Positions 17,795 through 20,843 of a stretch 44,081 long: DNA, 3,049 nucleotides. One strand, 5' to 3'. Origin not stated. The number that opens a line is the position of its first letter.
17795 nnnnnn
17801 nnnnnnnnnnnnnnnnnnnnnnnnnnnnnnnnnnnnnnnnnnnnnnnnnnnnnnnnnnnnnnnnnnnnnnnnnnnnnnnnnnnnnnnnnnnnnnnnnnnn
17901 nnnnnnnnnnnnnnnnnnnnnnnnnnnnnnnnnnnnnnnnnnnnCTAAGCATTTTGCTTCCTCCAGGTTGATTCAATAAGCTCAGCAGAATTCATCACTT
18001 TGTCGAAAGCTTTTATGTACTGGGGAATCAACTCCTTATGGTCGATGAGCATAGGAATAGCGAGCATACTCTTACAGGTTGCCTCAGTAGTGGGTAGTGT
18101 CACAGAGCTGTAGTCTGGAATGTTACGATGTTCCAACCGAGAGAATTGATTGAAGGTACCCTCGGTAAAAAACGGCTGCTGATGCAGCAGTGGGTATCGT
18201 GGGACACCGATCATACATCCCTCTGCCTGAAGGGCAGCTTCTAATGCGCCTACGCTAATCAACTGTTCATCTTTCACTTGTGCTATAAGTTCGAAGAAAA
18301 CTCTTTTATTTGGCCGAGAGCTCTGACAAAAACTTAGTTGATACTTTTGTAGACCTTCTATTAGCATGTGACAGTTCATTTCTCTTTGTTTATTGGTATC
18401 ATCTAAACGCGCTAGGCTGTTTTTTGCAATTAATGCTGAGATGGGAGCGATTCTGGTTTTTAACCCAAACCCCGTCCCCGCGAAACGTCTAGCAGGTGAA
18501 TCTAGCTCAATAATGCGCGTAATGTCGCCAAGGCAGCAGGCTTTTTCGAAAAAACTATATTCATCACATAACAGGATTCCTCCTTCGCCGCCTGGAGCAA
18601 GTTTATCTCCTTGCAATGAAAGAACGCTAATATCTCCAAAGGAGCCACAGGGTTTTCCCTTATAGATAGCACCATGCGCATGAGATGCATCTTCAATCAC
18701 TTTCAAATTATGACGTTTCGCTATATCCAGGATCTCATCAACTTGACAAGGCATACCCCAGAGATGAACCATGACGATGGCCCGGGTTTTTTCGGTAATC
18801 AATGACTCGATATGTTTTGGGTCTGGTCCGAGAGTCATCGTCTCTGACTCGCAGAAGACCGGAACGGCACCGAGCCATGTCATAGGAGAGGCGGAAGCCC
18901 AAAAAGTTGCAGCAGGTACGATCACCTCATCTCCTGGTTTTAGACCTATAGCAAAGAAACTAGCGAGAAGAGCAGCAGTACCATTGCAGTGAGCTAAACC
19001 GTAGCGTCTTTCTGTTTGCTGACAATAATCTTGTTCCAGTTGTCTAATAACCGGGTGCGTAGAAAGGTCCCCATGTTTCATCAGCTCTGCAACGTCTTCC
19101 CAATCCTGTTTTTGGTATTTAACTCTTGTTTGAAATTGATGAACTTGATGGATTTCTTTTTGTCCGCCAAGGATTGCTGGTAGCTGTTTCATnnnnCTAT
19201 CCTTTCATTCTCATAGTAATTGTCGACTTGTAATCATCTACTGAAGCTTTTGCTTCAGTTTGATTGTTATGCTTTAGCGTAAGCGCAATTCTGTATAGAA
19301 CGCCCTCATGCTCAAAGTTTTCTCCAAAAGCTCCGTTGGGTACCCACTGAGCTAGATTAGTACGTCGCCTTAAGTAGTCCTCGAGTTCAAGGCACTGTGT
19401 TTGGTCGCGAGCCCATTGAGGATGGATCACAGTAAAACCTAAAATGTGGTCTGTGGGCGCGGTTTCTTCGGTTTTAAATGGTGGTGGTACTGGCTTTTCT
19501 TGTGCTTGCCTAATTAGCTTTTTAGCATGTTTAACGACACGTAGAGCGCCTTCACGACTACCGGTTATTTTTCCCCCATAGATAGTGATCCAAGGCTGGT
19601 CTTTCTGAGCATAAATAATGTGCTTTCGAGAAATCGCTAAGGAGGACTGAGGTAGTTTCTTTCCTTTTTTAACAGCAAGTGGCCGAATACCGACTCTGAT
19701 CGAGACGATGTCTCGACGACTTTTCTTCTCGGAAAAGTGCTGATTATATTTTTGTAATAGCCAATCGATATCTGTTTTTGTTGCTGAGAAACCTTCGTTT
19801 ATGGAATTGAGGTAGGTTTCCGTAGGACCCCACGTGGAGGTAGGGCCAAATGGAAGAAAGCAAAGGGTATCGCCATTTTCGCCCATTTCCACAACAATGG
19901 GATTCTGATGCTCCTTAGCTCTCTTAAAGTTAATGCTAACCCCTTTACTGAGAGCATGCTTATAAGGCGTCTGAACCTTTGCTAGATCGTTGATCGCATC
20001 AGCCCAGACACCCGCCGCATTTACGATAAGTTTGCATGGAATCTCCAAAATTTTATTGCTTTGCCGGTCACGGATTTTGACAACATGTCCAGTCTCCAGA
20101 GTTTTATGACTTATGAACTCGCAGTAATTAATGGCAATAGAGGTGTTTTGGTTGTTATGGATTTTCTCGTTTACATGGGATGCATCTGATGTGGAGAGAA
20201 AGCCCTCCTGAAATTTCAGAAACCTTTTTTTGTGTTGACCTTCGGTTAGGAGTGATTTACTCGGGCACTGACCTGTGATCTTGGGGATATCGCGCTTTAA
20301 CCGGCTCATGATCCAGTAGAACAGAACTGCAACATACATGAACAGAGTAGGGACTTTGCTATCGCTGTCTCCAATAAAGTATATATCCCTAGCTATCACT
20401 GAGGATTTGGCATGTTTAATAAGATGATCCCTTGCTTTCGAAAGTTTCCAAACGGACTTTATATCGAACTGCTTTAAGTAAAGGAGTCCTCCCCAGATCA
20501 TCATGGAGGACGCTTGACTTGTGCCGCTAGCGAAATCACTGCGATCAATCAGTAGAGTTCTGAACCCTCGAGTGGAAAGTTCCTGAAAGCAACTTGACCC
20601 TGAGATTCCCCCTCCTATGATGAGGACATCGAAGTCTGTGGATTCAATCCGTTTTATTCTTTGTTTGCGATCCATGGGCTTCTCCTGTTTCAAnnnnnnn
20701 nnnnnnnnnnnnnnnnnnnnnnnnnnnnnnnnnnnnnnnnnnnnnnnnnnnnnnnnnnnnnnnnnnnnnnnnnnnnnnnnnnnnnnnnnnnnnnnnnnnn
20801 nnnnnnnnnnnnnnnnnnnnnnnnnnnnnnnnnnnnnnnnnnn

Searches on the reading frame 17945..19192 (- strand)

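Call 29: search_protein_families(library=pfam, proteins=[window:17945-19192:-], max_evalue=0.001)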
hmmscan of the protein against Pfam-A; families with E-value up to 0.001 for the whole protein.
window:17945-19192:- (415 aa): 2 families
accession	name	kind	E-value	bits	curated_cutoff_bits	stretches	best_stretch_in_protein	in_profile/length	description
PF01041.23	DegT_DnrJ_EryC1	-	2.6e-73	247.8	19.8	1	27-372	4-347/360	DegT/DnrJ/EryC1/StrS aminotransferase family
PF00155.27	Aminotran_1_2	-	1e-05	25.3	19.7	1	36-176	34-193/361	Aminotransferase class I and II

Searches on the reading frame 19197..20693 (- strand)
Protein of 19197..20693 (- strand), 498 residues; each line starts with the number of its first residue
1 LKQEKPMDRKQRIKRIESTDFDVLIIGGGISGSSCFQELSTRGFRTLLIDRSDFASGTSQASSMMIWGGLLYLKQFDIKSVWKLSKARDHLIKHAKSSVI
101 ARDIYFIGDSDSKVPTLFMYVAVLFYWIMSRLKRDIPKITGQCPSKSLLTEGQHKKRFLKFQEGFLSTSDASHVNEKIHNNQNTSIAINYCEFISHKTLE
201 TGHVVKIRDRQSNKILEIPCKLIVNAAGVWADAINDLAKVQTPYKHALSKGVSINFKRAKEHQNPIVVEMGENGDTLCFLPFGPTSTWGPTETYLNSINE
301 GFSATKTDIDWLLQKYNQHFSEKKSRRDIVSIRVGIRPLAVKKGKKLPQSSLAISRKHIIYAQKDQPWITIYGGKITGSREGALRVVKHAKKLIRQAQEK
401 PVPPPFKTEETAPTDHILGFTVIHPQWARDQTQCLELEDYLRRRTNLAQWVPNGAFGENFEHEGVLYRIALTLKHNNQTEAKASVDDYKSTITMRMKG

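Call 29: search_protein_families(library=pfam, proteins=[window:19197-20693:-], max_evalue=0.001)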
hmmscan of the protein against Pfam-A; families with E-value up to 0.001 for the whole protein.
window:19197-20693:- (498 aa): 4 families
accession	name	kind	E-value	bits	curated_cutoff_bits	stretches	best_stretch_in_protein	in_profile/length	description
PF01266.30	DAO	-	1.7e-23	84.2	27.9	1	22-349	1-319/353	FAD dependent oxidoreductase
PF01494.25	FAD_binding_3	-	4.9e-07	29.7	22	1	21-62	2-43/349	FAD binding domain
PF13450.12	NAD_binding_8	-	6.5e-06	26.8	21.9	1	25-59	1-35/68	NAD(P)-binding Rossmann-like domain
PF00890.30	FAD_binding_2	-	6.3e-05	22.8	20.4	1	22-68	1-47/414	FAD binding domain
